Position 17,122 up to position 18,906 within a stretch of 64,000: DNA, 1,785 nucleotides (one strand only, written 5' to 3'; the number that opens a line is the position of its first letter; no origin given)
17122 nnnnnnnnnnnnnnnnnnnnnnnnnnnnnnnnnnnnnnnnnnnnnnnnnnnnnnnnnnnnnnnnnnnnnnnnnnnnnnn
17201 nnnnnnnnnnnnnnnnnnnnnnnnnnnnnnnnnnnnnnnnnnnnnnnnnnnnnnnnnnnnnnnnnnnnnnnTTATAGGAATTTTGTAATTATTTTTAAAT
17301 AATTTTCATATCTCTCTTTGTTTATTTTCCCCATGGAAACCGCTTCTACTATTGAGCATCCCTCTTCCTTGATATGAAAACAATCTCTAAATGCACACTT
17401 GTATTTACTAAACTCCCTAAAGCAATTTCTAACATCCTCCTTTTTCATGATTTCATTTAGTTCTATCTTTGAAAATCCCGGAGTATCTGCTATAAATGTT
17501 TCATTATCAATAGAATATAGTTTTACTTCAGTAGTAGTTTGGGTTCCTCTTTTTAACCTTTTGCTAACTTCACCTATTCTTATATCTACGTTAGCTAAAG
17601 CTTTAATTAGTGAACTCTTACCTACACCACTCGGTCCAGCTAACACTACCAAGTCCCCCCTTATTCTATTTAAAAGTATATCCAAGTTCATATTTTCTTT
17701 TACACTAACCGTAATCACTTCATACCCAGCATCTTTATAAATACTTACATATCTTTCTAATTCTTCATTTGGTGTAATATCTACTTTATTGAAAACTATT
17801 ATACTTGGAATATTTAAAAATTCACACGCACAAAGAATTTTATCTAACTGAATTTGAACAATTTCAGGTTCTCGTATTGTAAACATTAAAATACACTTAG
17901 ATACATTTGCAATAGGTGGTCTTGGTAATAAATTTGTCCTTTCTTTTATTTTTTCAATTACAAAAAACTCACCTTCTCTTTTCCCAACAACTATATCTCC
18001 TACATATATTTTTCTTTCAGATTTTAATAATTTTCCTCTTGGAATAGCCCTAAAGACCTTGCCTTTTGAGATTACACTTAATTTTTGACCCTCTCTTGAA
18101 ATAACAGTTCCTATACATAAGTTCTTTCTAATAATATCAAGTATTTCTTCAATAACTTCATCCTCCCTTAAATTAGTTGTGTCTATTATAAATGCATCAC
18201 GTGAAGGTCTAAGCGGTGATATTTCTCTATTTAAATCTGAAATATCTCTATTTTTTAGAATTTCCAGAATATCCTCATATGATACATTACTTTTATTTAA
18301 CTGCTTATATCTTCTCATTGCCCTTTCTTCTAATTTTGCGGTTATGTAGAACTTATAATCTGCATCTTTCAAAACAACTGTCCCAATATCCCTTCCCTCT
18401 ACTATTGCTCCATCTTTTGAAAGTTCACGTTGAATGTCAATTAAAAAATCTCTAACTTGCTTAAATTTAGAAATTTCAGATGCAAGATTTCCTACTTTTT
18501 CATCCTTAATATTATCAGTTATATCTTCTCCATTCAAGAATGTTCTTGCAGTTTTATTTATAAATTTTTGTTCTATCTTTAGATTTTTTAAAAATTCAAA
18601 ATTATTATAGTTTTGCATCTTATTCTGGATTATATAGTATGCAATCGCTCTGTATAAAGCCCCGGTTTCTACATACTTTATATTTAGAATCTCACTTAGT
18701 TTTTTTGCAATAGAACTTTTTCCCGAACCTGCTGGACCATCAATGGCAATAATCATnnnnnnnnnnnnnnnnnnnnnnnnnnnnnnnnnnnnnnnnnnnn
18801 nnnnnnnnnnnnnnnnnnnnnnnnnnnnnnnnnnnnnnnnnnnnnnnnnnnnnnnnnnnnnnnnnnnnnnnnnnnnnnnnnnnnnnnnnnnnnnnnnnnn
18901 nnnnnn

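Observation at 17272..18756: Single-ORF fusion of cytidylate kinase and ribosome-assembly GTPase RsgA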

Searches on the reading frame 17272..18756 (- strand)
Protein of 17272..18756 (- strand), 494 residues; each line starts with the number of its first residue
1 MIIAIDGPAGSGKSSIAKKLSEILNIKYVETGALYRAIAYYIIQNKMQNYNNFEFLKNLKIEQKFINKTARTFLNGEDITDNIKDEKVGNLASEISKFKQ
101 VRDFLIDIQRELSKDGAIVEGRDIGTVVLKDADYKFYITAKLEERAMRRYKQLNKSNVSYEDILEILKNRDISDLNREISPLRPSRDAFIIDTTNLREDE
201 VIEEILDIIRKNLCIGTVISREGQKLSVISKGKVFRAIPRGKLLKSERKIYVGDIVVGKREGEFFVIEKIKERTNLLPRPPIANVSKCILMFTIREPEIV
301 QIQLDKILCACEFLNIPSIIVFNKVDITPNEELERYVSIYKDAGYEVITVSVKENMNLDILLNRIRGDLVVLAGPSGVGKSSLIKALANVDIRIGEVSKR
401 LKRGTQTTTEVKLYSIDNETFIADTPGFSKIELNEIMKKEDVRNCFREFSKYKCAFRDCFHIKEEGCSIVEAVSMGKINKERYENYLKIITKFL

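Call 3: search_protein_families(library=pfam, proteins=[window:17272-18756:-], max_evalue=0.01)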
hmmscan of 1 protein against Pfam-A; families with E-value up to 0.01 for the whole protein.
window:17272-18756:- (494 aa): 41 families (the best 25 are shown)
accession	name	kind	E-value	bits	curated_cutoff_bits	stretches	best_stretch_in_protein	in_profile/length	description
PF02224.24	Cytidylate_kin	-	5.8e-68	229.2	26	1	3-210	1-210/211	Cytidylate kinase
PF03193.22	RsgA_GTPase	-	3.2e-48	164.3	30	1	270-433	1-173/174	RsgA GTPase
PF13238.12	AAA_18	-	1.2e-10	42.3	29.4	1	3-153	1-112/128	AAA domain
PF13189.12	Cytidylate_kin2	-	5.1e-10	40.2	28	1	2-172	1-148/176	Cytidylate kinase-like family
PF01926.29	MMR_HSR1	-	1.2e-09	38.7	21.9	1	370-448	2-72/113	50S ribosome-binding GTPase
PF13191.12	AAA_16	-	4.6e-08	34.2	32.6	1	361-389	15-46/167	AAA ATPase domain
PF03215.21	Rad17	-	7.3e-08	33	23.8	1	351-435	30-116/186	Rad17 P-loop domain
PF00005.33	ABC_tran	-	1.1e-07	32.9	25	1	366-403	10-51/137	ABC transporter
PF13207.12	AAA_17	-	2.1e-07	31.7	27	1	7-71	2-67/136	AAA domain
PF13671.12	AAA_33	-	7.3e-07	30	27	0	4-44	3-40/143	AAA domain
PF00004.35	AAA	-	1e-06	29.7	21.2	0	370-390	1-21/131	ATPase family associated with various cellular activities (AAA)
PF13521.12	AAA_28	-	1.8e-06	28.7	27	0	370-390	2-22/164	AAA domain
PF13401.12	AAA_22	-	3.4e-06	27.8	27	0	2-42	7-33/130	AAA domain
PF07728.20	AAA_5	-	2.8e-05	24.6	22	0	7-29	6-29/139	AAA domain (dynein-related subfamily)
PF13555.12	AAA_29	-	2.8e-05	24.2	27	0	367-390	23-45/61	P-loop containing region of AAA domain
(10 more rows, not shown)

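Call 4: search_protein_families(library=ncbifam, proteins=[window:17272-18756:-], max_evalue=0.01)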
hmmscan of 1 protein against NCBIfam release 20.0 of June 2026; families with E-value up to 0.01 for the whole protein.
window:17272-18756:- (494 aa): 82 families (the best 25 are shown)
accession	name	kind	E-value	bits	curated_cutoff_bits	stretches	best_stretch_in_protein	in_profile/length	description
TIGR00017.1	cmk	equivalog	6.8e-65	218.8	135.55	1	1-207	3-215/217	(d)CMP kinase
TIGR00157.1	TIGR00157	equivalog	1.5e-63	214.6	100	1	252-490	3-246/247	ribosome small subunit-dependent GTPase A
NF010004.0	PRK13477.1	equivalog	7.8e-60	202.7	524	1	2-213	287-507/514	bifunctional pantoate--beta-alanine ligase/(d)CMP kinase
NF008932.0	PRK12289.1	equivalog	8.8e-54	182.9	483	1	238-491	47-299/363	small ribosomal subunit biogenesis GTPase RsgA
NF008931.0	PRK12288.1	equivalog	2.2e-53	181.5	360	1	214-491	40-331/347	small ribosomal subunit biogenesis GTPase RsgA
NF008816.0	PRK11860.1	equivalog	4.7e-45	153.9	943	1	2-211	445-656/662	bifunctional 3-phosphoshikimate 1-carboxyvinyltransferase/cytidylate kinase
NF007071.0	PRK09518.1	equivalog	2.4e-44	151.9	953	1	2-211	6-227/706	bifunctional cytidylate kinase/GTPase Der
TIGR02173.1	cyt_kin_arch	equivalog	3.3e-10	40.2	102.1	1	1-39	1-38/169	(d)CMP kinase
NF000355.4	ribo_prot_ABC_F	equivalog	1.4e-09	37.4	380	2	3-92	342-431/499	ribosomal protection-like ABC-F family protein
TIGR00231.1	small_GTP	domain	8.9e-09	35.3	42.5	1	370-438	6-71/164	GTP-binding protein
TIGR03598.1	GTPase_YsxC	equivalog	1.1e-07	31.7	124.45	1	370-432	21-78/186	ribosome biogenesis GTP-binding protein YihA/YsxC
NF000908.1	PRK00089.1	equivalog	2.3e-07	30.4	237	0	369-439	5-74/291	GTPase Era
TIGR03263.1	guanyl_kin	equivalog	2.1e-06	27.5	160.45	1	368-392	2-26/180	guanylate kinase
TIGR00763.1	lon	equivalog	2.7e-06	26.1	608.05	0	355-390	341-376/795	endopeptidase La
TIGR03596.1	GTPase_YlqF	equivalog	3.9e-06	26.4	208.2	1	316-427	49-172/276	ribosome biogenesis GTPase YlqF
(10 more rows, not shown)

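Call 5: find_homologous_proteins(query=window:17272-18756:-, max_evalue=1e-10)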
Query window:17272-18756:- (494 aa): 2659 proteins with E <= 1e-10 among 8000 candidates; the best 120 are listed.
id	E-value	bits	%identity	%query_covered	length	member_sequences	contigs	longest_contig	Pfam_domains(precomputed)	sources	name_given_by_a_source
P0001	0.0e+0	1064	100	100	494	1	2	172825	PF01926.30,PF02224.25,PF13555.13,PF13671.13,PF13189.13,PF00004.36,PF13401.13,PF03193.23,PF13238.13,PF03215.22,PF13191.13,PF00005.34,PF13521.13,PF13207.13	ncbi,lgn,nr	ncbi:MAG: (d)CMP kinase [candidate division WOR-3 bacterium]|nr:(d)CMP kinase [candidate division WO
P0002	3.7e-280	948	87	100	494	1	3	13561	PF01926.30,PF00485.25,PF02224.25,PF13555.13,PF13671.13,PF13189.13,PF00004.36,PF13401.13,PF03193.23,PF10662.16,PF13238.13,PF03029.24,PF03215.22,PF13191.13,PF00005.34,PF13521.13,PF13207.13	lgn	-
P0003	3.3e-222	757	71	100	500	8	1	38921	PF01926.30,PF09439.17,PF02224.25,PF13555.13,PF13189.13,PF13401.13,PF03193.23,PF13238.13,PF16897.11,PF03215.22,PF13191.13,PF00005.34,PF13207.13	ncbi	ncbi:MAG: (d)CMP kinase [candidate division WOR-3 bacterium]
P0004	1.0e-219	748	71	100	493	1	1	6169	PF01926.30,PF02224.25,PF13189.13,PF03193.23,PF13238.13,PF07728.21,PF03215.22,PF13191.13,PF00005.34,PF05729.19,PF02421.25,PF13207.13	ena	-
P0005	1.5e-218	745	71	100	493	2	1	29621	PF01926.30,PF00005.34,PF02224.25,PF02421.25,PF13207.13,PF13189.13,PF13401.13,PF03193.23,PF13238.13,PF03215.22,PF13191.13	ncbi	-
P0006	3.4e-218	743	71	100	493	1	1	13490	PF01926.30,PF00005.34,PF02224.25,PF02421.25,PF13207.13,PF13189.13,PF13401.13,PF03193.23,PF13238.13,PF03215.22,PF13191.13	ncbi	-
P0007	2.9e-217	740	71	100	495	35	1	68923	PF01926.30,PF00005.34,PF02224.25,PF02421.25,PF13189.13,PF13401.13,PF03193.23,PF13238.13,PF07728.21,PF03215.22,PF13191.13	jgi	jgi:ribosome biogenesis GTPase / thiamine phosphate phosphatase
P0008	3.7e-215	733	70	100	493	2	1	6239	PF01926.30,PF00485.25,PF02224.25,PF13189.13,PF13401.13,PF03193.23,PF13238.13,PF07728.21,PF03215.22,PF13191.13,PF00005.34,PF02421.25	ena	-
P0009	8.2e-214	729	68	100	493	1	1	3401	PF01926.30,PF00005.34,PF02224.25,PF02421.25,PF13189.13,PF13401.13,PF03193.23,PF13238.13,PF07728.21,PF03215.22,PF13191.13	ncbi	-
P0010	4.5e-212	723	69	100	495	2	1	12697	PF01926.30,PF02224.25,PF13189.13,PF00004.36,PF13401.13,PF03193.23,PF13238.13,PF03215.22,PF13191.13,PF00005.34,PF05729.19,PF13207.13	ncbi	ncbi:MAG: (d)CMP kinase [candidate division WOR-3 bacterium]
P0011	1.0e-206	706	67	100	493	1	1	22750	PF01926.30,PF00005.34,PF02224.25,PF02421.25,PF13189.13,PF03193.23,PF13238.13,PF13191.13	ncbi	-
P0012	5.9e-204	696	66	99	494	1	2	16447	PF01926.30,PF00005.34,PF02224.25,PF13189.13,PF03193.23,PF13238.13,PF03215.22,PF13191.13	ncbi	-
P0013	8.3e-77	277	41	43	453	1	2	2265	PF02224.25,PF02367.24,PF13671.13,PF13207.13,PF13189.13,PF00004.36,PF01202.29,PF13238.13,PF01712.26,PF01583.27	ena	-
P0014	9.6e-77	277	41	43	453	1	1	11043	PF02224.25,PF02367.24,PF13671.13,PF13207.13,PF13189.13,PF00004.36,PF01202.29,PF13238.13,PF01712.26,PF01583.27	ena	-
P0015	1.1e-76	277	41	43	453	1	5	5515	PF02224.25,PF02367.24,PF13671.13,PF13207.13,PF13189.13,PF00004.36,PF01202.29,PF13238.13,PF01712.26,PF01583.27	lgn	-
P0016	1.1e-76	277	41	43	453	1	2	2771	PF02224.25,PF02367.24,PF13671.13,PF13207.13,PF13189.13,PF00004.36,PF01202.29,PF13238.13,PF01712.26,PF01583.27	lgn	-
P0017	1.2e-76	277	41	43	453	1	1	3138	PF02224.25,PF02367.24,PF13671.13,PF13207.13,PF13189.13,PF00004.36,PF01202.29,PF13238.13,PF01712.26,PF01583.27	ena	-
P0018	1.3e-76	277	41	43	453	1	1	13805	PF02224.25,PF02367.24,PF13671.13,PF13207.13,PF13189.13,PF00004.36,PF01202.29,PF13238.13,PF01712.26,PF01583.27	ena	-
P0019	1.6e-76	276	41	43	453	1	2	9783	PF02224.25,PF02367.24,PF13671.13,PF13207.13,PF13189.13,PF00004.36,PF01202.29,PF13238.13,PF01712.26,PF01583.27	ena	-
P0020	1.7e-76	276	41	43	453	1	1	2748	PF02224.25,PF02367.24,PF13671.13,PF13207.13,PF13189.13,PF00004.36,PF01202.29,PF13238.13,PF01712.26,PF01583.27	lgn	-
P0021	1.9e-76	276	41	43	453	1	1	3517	PF02224.25,PF02367.24,PF13671.13,PF13207.13,PF13189.13,PF00004.36,PF01202.29,PF13238.13,PF01712.26,PF01583.27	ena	-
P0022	2.0e-76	276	41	43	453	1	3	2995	PF02224.25,PF02367.24,PF13671.13,PF13207.13,PF13189.13,PF00004.36,PF01202.29,PF13238.13,PF01712.26,PF01583.27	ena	-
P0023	2.0e-76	276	41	43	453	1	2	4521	PF02224.25,PF02367.24,PF13671.13,PF13207.13,PF13189.13,PF00004.36,PF01202.29,PF13238.13,PF01712.26,PF01583.27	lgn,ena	-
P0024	2.2e-76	276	41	43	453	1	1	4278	PF02224.25,PF02367.24,PF13671.13,PF13207.13,PF13189.13,PF00004.36,PF01202.29,PF13238.13,PF01712.26,PF01583.27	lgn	-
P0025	2.5e-76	276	41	43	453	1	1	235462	PF02224.25,PF02367.24,PF13671.13,PF13207.13,PF13189.13,PF00004.36,PF01202.29,PF13238.13,PF01712.26,PF01583.27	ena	-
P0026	2.6e-76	276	41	43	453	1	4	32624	PF02224.25,PF02367.24,PF13671.13,PF13207.13,PF13189.13,PF00004.36,PF01202.29,PF13238.13,PF01712.26,PF01583.27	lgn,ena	-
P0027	3.1e-76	275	40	43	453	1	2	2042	PF02224.25,PF02367.24,PF13671.13,PF13207.13,PF13189.13,PF00004.36,PF01202.29,PF13238.13,PF01712.26,PF01583.27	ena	-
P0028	5.3e-76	275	41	43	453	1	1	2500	PF02224.25,PF02367.24,PF13671.13,PF13207.13,PF13189.13,PF00004.36,PF01202.29,PF13238.13,PF01712.26,PF01583.27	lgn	-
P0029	7.4e-76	274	41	43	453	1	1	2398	PF02224.25,PF02367.24,PF13671.13,PF13207.13,PF13189.13,PF00004.36,PF01202.29,PF13238.13,PF01712.26,PF01583.27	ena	-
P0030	7.6e-76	274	41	43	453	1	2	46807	PF02224.25,PF02367.24,PF13671.13,PF13207.13,PF13189.13,PF00004.36,PF01202.29,PF13238.13,PF01712.26,PF01583.27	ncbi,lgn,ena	-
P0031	8.3e-76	274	40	43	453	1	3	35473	PF02224.25,PF02367.24,PF13671.13,PF13207.13,PF13189.13,PF00004.36,PF01202.29,PF13238.13,PF01712.26,PF01583.27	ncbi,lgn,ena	-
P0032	9.6e-76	274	41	43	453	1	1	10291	PF02224.25,PF02367.24,PF13671.13,PF13207.13,PF13189.13,PF00004.36,PF01202.29,PF13238.13,PF01712.26,PF01583.27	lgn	-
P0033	1.1e-75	274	40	43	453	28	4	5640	PF02224.25,PF02367.24,PF13671.13,PF13207.13,PF13189.13,PF00004.36,PF01202.29,PF13238.13,PF01712.26,PF01583.27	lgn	-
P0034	1.3e-75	273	41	43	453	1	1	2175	PF02224.25,PF02367.24,PF13671.13,PF13207.13,PF13189.13,PF00004.36,PF01202.29,PF13238.13,PF01712.26,PF01583.27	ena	-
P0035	2.4e-75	273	40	43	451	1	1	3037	PF02224.25,PF02367.24,PF13671.13,PF13207.13,PF13189.13,PF00004.36,PF01202.29,PF13238.13,PF01712.26,PF01583.27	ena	-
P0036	2.7e-75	272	40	43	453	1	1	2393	PF02224.25,PF02367.24,PF13671.13,PF13207.13,PF13189.13,PF00004.36,PF01202.29,PF13238.13,PF01712.26,PF01583.27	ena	-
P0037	2.5e-74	269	39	44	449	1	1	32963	PF01121.27,PF02224.25,PF13207.13,PF13189.13,PF00004.36,PF01202.29,PF13238.13,PF01712.26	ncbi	-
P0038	3.4e-74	269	39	44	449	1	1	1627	PF01121.27,PF02224.25,PF13207.13,PF13189.13,PF00004.36,PF01202.29,PF13238.13,PF01712.26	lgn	-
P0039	5.4e-74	268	45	56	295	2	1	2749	PF01926.30,PF03193.23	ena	-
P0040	9.4e-73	264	48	56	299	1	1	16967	PF02421.25,PF03193.23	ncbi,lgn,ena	-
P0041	2.8e-72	262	40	43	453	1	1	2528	PF02224.25,PF02367.24,PF13671.13,PF13207.13,PF13189.13,PF00004.36,PF01202.29,PF13238.13,PF20720.4,PF01712.26,PF01583.27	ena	-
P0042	2.9e-72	262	46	56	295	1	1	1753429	PF01926.30,PF02421.25,PF03193.23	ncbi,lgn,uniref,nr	ncbi:ribosome biogenesis GTPase [Hydrogenivirga caldilitoris]|uniref:Small ribosomal subunit biogene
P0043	3.3e-72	262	40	43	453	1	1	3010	PF02224.25,PF02367.24,PF13671.13,PF13207.13,PF13189.13,PF00004.36,PF01202.29,PF13238.13,PF20720.4,PF01712.26,PF01583.27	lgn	-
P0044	3.5e-72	262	40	43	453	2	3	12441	PF02224.25,PF02367.24,PF13671.13,PF13207.13,PF13189.13,PF00004.36,PF01202.29,PF13238.13,PF20720.4,PF01712.26,PF01583.27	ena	-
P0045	4.3e-72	262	45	56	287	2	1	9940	PF01926.30,PF03193.23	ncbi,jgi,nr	ncbi:MAG: ribosome small subunit-dependent GTPase A [Epsilonproteobacteria bacterium]|nr:ribosome sm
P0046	5.8e-72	261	40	43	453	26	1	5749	PF02224.25,PF02367.24,PF13671.13,PF13207.13,PF13189.13,PF00004.36,PF01202.29,PF13238.13,PF20720.4,PF01712.26,PF01583.27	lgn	-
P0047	9.1e-72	261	39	43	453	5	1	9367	PF02224.25,PF02367.24,PF13671.13,PF13207.13,PF13189.13,PF00004.36,PF01202.29,PF13238.13,PF01712.26,PF01583.27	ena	-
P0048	1.2e-71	260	46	56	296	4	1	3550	PF01926.30,PF03193.23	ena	-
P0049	1.4e-71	260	46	58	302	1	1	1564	PF02421.25,PF03193.23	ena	-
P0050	2.3e-71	259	45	56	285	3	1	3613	PF01926.30,PF02421.25,PF03193.23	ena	-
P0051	2.3e-71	259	45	56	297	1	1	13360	PF01926.30,PF02421.25,PF03193.23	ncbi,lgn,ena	-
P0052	3.2e-71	259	46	56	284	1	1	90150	PF01926.30,PF03193.23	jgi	-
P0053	4.8e-71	258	45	58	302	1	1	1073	PF01926.30,PF00009.34,PF03193.23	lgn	-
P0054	1.3e-70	257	45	56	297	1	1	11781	PF01926.30,PF02421.25,PF03193.23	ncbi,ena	-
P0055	1.4e-70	257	48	48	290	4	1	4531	PF01926.30,PF03193.23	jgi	-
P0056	1.8e-70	256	47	49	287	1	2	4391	PF01926.30,PF03193.23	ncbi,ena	-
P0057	2.6e-70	256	39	43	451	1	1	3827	PF02224.25,PF02367.24,PF13671.13,PF13207.13,PF13189.13,PF01202.29,PF13238.13,PF01712.26,PF01583.27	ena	-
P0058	3.3e-70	256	45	56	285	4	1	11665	PF01926.30,PF02421.25,PF03193.23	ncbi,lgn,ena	-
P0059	4.7e-70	255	45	56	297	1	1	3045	PF01926.30,PF00005.34,PF03193.23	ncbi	-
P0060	4.8e-70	255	46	56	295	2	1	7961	PF01926.30,PF02421.25,PF03193.23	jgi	-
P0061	5.7e-70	255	47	56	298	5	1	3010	PF02421.25,PF03193.23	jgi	-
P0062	5.9e-70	255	45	56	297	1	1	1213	PF01926.30,PF02421.25,PF03193.23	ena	-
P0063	8.0e-70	254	45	56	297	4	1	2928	PF01926.30,PF03193.23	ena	-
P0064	1.6e-69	253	40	43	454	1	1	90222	PF02224.25,PF02367.24,PF13671.13,PF13207.13,PF13189.13,PF00004.36,PF01202.29,PF13238.13,PF01712.26,PF01583.27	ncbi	-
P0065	2.7e-69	253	39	42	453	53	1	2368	PF02224.25,PF02367.24,PF13671.13,PF13207.13,PF13189.13,PF01202.29,PF13238.13,PF01712.26,PF01583.27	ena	-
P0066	3.6e-69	252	46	56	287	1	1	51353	PF01926.30,PF03193.23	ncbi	-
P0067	5.6e-69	252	42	56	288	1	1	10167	PF01926.30,PF03193.23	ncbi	-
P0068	8.3e-69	251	46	56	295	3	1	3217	PF03193.23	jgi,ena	-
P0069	8.9e-69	251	43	56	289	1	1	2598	PF01926.30,PF03193.23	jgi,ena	-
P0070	1.1e-68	251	42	57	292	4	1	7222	PF01926.30,PF03193.23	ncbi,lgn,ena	-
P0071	3.4e-68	249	45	56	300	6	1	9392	PF02421.25,PF03193.23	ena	-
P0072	4.7e-68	248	43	58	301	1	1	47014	PF01926.30,PF02421.25,PF03193.23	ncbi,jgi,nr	ncbi:MAG: ribosome small subunit-dependent GTPase A [Aquificae bacterium]|nr:ribosome small subunit-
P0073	5.3e-68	248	44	58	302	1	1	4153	PF03193.23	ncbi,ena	-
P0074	5.5e-68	248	43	56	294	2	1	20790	PF01926.30,PF03193.23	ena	-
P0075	8.4e-68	248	44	56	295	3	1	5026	PF01926.30,PF02421.25,PF03193.23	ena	-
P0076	1.7e-67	247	43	56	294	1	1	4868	PF01926.30,PF03193.23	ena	-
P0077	1.8e-67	247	43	56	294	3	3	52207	PF01926.30,PF03193.23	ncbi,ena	-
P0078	1.8e-67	247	45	57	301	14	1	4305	PF01926.30,PF03193.23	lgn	-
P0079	2.6e-67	246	43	56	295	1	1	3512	PF01926.30,PF03193.23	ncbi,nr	ncbi:MAG: ribosome small subunit-dependent GTPase A [Aquificota bacterium]|nr:ribosome small subunit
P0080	2.7e-67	246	44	57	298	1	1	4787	PF02421.25,PF03193.23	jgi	-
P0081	3.4e-67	246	43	56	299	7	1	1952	PF01926.30,PF02421.25,PF03193.23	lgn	-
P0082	4.4e-67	245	46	56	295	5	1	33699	PF03193.23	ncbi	ncbi:ribosome small subunit-dependent GTPase A [Persephonella sp.]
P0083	5.8e-67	245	44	56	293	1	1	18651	PF02421.25,PF03193.23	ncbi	-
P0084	9.3e-67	244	44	56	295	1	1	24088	PF03193.23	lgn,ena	-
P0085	1.0e-66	244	46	55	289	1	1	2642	PF03193.23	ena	-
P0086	1.1e-66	244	44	56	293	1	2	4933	PF01926.30,PF03193.23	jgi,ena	-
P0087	1.9e-66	243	42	56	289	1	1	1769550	PF03193.23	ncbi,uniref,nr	ncbi:ribosome small subunit-dependent GTPase A [Nitrosophilus kaiyonis]|uniref:ribosome small subuni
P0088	1.9e-66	243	44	56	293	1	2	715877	PF02421.25,PF03193.23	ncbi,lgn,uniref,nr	ncbi:ribosome biogenesis GTPase [Desulfurobacterium pacificum]|uniref:Small ribosomal subunit biogen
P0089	2.0e-66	243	46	56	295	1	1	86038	PF02421.25,PF03193.23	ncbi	-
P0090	3.0e-66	243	44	56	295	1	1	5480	PF03193.23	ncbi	ncbi:ribosome small subunit-dependent GTPase A [Persephonella sp.]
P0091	3.9e-66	242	43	56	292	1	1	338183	PF01926.30,PF03193.23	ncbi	-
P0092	4.1e-66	242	44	56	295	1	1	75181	PF03193.23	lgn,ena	-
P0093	5.8e-66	242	46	49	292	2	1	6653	PF01926.30,PF03193.23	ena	-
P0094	8.7e-66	241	44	56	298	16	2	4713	PF02421.25,PF03193.23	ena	-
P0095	9.5e-66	241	42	56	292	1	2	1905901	PF01926.30,PF03193.23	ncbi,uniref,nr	ncbi:ribosome small subunit-dependent GTPase A [Nitratiruptor tergarcus]|uniref:Small ribosomal subu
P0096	1.1e-65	241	44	56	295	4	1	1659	PF02421.25,PF03193.23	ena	-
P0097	1.3e-65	240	44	56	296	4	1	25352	PF01926.30,PF02421.25,PF03193.23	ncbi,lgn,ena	-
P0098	2.7e-65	239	40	57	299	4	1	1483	PF01926.30,PF03193.23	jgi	-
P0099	3.1e-65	239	37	42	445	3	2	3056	PF13175.13,PF02224.25,PF13207.13,PF13189.13,PF00004.36,PF01202.29,PF13238.13,PF01712.26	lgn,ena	-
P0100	3.9e-65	239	42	56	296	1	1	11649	PF03193.23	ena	-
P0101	4.1e-65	239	41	56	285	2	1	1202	PF03193.23,PF16897.11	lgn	-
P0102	5.6e-65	238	45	56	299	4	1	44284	PF03193.23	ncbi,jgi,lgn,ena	-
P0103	7.0e-65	238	43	56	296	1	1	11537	PF03193.23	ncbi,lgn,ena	-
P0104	8.7e-65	238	45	55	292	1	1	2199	PF01926.30,PF03193.23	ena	-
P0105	1.2e-64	237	43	56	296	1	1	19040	PF03193.23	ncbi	-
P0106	2.9e-64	236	43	56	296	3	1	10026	PF03193.23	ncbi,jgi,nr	ncbi:MAG: ribosome small subunit-dependent GTPase A [Aquificae bacterium]|nr:ribosome small subunit-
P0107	4.0e-64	236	42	56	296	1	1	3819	PF03193.23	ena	-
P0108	4.0e-64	236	42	56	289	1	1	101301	PF01926.30,PF03193.23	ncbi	-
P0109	7.8e-64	235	44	56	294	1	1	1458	PF02421.25,PF03193.23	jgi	-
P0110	8.4e-64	234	44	56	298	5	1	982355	PF03193.23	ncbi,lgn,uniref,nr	ncbi:ribosome biogenesis GTPase [Thermovibrio guaymasensis]|uniref:Small ribosomal subunit biogenesi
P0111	9.7e-64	234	38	40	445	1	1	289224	PF02224.25,PF13671.13,PF13207.13,PF13189.13,PF00004.36,PF01202.29,PF13238.13,PF01712.26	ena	-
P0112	1.1e-63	234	43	56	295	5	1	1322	PF03193.23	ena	-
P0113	1.6e-63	234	43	56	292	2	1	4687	PF02421.25,PF00009.34,PF03193.23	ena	-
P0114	1.6e-62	230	45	56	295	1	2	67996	PF01926.30,PF03193.23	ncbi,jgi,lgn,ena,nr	ncbi:MAG: ribosome small subunit-dependent GTPase A [Hydrogenothermus sp.]|nr:MAG: ribosome small su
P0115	2.5e-61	226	44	56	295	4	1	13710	PF01926.30,PF02421.25,PF03193.23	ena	-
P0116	3.2e-61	226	41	56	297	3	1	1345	PF00005.34,PF02421.25,PF00009.34,PF03193.23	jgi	-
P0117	1.1e-60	224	42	57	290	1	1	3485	PF01926.30,PF03193.23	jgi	jgi:ribosome biogenesis GTPase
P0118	1.7e-60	224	44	56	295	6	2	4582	PF01926.30,PF02421.25,PF03193.23,PF10662.16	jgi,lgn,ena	-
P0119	6.5e-59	218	40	56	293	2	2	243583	PF03193.23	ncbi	-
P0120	1.7e-57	214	36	56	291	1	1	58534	PF03193.23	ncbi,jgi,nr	ncbi:MAG: ribosome small subunit-dependent GTPase A [Nitratiruptor sp.]|nr:ribosome small subunit-de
